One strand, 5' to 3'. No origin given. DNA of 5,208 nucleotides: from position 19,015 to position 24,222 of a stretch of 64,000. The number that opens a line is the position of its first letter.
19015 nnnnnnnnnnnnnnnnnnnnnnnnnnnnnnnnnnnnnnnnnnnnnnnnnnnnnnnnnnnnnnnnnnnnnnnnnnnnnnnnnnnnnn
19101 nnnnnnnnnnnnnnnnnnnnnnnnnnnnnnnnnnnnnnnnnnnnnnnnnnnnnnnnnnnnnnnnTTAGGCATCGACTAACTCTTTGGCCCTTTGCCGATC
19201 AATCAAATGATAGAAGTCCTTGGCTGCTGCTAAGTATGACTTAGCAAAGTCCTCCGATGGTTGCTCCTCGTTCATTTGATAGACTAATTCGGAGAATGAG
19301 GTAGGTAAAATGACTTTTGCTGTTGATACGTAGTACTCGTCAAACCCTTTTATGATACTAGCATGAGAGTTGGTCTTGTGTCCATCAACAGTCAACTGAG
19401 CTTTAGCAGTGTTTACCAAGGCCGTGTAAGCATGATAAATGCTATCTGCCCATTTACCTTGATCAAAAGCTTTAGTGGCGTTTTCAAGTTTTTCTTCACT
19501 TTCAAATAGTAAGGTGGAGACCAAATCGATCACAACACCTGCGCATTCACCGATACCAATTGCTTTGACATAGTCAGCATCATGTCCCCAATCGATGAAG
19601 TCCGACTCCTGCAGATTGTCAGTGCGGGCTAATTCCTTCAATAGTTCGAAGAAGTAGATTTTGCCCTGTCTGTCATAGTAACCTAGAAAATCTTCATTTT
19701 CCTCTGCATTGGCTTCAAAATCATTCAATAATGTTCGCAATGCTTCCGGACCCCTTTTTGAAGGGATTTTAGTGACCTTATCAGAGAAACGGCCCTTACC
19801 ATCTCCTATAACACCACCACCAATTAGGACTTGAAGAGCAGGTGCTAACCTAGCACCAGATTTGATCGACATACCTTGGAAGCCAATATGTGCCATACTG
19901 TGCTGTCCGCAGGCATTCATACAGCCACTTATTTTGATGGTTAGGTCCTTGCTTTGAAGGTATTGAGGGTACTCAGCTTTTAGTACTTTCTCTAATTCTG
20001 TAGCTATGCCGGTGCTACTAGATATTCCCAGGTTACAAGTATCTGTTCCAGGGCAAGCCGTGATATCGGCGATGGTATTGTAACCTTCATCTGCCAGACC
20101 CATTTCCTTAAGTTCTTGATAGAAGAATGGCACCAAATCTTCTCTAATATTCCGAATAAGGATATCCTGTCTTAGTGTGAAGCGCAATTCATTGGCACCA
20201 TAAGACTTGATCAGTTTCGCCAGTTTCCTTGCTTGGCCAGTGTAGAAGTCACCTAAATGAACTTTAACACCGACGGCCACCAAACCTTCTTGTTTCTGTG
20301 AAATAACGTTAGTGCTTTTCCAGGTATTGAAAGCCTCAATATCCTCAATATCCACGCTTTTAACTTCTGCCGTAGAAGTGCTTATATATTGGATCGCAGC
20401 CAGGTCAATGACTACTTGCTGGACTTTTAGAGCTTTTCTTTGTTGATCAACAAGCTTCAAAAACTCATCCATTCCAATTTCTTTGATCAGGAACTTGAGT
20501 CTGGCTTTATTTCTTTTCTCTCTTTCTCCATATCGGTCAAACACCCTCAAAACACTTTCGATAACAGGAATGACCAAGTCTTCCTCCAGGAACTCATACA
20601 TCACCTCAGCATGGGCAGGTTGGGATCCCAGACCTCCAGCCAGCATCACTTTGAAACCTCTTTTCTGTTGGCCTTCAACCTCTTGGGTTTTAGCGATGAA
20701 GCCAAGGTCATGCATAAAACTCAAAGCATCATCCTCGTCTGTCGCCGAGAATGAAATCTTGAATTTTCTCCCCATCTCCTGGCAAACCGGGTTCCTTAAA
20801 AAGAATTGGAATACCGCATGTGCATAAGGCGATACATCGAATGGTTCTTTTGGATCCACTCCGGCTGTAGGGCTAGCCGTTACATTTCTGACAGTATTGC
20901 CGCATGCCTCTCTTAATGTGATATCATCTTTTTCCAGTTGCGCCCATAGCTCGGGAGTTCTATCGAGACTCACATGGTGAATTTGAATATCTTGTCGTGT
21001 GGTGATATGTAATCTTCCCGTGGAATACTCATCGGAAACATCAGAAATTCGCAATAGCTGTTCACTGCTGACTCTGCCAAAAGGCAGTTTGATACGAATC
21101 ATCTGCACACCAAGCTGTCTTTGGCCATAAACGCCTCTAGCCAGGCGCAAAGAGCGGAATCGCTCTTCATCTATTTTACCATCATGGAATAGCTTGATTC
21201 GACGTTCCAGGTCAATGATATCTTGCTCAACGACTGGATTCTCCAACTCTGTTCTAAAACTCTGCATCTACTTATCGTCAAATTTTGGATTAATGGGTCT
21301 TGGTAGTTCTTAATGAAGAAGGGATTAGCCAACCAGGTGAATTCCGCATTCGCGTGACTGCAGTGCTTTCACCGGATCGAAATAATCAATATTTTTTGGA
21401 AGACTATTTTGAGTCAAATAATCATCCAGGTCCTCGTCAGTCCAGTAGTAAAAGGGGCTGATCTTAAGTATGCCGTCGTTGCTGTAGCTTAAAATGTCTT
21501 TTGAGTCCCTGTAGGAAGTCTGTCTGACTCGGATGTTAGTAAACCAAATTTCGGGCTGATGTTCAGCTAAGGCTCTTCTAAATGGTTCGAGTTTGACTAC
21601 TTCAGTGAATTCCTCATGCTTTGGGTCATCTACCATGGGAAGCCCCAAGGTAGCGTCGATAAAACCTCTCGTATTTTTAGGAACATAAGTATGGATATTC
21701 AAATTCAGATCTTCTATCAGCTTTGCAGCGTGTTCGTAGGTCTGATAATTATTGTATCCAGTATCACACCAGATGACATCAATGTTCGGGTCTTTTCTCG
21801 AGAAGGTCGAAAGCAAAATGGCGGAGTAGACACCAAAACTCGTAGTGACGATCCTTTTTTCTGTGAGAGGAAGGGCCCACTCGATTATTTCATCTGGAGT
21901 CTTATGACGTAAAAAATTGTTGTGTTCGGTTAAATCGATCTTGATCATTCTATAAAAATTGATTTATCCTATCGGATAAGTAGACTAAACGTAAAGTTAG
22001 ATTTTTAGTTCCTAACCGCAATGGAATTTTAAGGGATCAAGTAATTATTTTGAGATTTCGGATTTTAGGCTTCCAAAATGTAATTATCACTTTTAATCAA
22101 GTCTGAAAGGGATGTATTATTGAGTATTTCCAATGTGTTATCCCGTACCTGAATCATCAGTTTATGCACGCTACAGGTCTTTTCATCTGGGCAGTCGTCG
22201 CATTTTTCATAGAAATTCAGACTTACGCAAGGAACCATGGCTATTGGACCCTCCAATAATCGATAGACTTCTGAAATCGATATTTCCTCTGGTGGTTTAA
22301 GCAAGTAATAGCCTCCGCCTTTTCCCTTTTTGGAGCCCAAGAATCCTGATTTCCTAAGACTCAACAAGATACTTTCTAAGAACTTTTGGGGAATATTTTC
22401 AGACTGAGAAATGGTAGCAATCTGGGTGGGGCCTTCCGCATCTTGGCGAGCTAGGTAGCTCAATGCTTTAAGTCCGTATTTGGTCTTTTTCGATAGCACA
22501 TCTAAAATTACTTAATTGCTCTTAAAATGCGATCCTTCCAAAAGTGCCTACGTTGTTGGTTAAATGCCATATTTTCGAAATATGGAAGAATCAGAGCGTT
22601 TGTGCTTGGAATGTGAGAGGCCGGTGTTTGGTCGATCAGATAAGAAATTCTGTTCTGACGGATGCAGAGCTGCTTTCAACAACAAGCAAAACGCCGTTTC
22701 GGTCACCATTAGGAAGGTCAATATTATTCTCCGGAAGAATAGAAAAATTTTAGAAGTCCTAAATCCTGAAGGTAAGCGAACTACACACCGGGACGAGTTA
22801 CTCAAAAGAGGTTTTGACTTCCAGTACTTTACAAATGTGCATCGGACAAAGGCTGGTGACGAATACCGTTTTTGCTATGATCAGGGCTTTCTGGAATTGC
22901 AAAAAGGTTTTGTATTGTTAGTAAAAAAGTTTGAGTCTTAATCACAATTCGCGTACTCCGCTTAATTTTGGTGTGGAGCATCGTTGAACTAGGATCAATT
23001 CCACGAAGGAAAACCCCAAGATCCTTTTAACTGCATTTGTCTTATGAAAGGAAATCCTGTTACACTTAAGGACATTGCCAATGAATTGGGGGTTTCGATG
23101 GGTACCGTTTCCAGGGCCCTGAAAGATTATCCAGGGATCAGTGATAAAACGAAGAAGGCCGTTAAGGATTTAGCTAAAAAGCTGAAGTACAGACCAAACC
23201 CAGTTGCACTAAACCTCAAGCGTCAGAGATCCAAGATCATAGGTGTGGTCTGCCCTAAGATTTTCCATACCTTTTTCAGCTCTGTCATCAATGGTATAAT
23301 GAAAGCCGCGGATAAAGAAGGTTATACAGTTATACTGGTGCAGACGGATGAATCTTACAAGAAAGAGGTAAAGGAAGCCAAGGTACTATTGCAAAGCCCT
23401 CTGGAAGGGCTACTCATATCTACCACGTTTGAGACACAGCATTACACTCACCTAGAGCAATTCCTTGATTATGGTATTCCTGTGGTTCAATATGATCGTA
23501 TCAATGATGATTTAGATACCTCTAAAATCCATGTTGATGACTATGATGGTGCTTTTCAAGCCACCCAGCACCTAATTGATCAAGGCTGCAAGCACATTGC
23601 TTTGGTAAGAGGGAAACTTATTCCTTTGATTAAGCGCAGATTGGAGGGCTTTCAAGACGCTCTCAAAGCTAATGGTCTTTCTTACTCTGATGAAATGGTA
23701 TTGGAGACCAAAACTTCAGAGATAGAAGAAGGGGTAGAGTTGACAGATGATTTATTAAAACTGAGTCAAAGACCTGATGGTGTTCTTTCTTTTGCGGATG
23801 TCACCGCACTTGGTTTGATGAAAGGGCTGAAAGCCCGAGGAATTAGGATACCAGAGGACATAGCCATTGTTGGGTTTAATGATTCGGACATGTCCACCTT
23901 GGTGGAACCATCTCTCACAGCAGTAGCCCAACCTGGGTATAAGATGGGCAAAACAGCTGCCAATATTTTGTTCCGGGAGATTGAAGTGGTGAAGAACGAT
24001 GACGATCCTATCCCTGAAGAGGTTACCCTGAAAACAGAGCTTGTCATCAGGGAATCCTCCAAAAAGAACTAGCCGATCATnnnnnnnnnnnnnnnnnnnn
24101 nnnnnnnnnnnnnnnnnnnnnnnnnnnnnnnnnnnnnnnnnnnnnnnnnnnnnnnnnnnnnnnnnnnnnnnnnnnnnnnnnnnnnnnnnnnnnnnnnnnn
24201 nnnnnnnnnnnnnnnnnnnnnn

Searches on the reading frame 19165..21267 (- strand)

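Call 80: search_protein_families(library=pfam, proteins=[window:19165-21267:-], max_evalue=0.00001)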
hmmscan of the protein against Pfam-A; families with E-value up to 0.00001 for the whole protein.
window:19165-21267:- (700 aa): 2 families
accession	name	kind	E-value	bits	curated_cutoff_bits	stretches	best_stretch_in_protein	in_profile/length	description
PF01077.27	NIR_SIR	-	6.3e-46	156.1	27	2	122-276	1-153/158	Nitrite and sulphite reductase 4Fe-4S domain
PF03460.22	NIR_SIR_ferr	-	1e-36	124.9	24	2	47-113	1-68/69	Nitrite/Sulfite reductase ferredoxin-like half domain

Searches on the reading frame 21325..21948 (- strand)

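Call 3: search_protein_families(library=pfam, proteins=[window:21325-21948:-], max_evalue=0.01)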
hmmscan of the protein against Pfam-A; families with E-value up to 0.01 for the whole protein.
window:21325-21948:- (207 aa): 1 family
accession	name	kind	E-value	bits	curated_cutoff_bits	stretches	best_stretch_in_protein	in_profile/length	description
PF01507.26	PAPS_reduct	-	4.3e-22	79.4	22.5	1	33-186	3-157/175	Phosphoadenosine phosphosulfate reductase domain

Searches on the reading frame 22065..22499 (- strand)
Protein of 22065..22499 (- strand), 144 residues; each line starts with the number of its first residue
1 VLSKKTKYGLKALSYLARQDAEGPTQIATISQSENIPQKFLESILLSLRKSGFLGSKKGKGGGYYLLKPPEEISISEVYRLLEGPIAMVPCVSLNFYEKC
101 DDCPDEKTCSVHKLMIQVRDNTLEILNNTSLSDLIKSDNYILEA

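Call 3: search_protein_families(library=pfam, proteins=[window:22065-22499:-], max_evalue=0.01)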
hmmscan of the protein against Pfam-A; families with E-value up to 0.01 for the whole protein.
window:22065-22499:- (144 aa): 1 family
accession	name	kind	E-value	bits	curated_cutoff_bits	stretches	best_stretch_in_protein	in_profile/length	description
PF02082.26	Rrf2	-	2.4e-39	134.9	30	1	2-136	1-131/132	Iron-dependent Transcriptional regulator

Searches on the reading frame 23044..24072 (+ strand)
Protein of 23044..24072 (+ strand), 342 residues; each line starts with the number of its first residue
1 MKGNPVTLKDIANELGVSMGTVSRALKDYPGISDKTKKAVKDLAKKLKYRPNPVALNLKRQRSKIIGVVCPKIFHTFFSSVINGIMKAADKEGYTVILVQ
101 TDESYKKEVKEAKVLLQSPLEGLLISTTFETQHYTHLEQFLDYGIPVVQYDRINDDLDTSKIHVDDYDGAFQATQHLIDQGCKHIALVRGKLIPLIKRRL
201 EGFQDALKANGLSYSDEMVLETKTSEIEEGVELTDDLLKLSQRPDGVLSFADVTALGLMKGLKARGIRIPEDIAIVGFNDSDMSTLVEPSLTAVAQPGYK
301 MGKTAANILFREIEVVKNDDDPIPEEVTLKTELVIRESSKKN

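Call 3: search_protein_families(library=pfam, proteins=[window:23044-24072:+], max_evalue=0.01)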
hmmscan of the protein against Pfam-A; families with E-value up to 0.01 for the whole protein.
window:23044-24072:+ (342 aa): 7 families
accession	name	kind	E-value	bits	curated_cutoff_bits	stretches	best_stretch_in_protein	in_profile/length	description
PF13377.12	Peripla_BP_3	-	3.7e-34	118.7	26.5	1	175-339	2-167/167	Periplasmic binding protein-like domain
PF00532.27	Peripla_BP_1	-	1.6e-28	100.5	22.2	1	65-318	3-262/281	Periplasmic binding proteins and sugar binding domain of LacI family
PF13407.12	Peripla_BP_4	-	3.1e-20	73.3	35.1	1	66-311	1-252/258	Periplasmic binding protein domain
PF00356.27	LacI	-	2.5e-13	50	27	1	7-52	1-46/46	Bacterial regulatory proteins, lacI family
PF04545.22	Sigma70_r4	-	0.0018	18.2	24.1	1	4-27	19-42/50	Sigma-70, region 4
PF08279.18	HTH_11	-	0.0052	17.1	25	0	4-27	14-37/55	HTH domain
PF12802.13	MarR_2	-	0.0079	16.8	27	0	3-28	16-43/61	MarR family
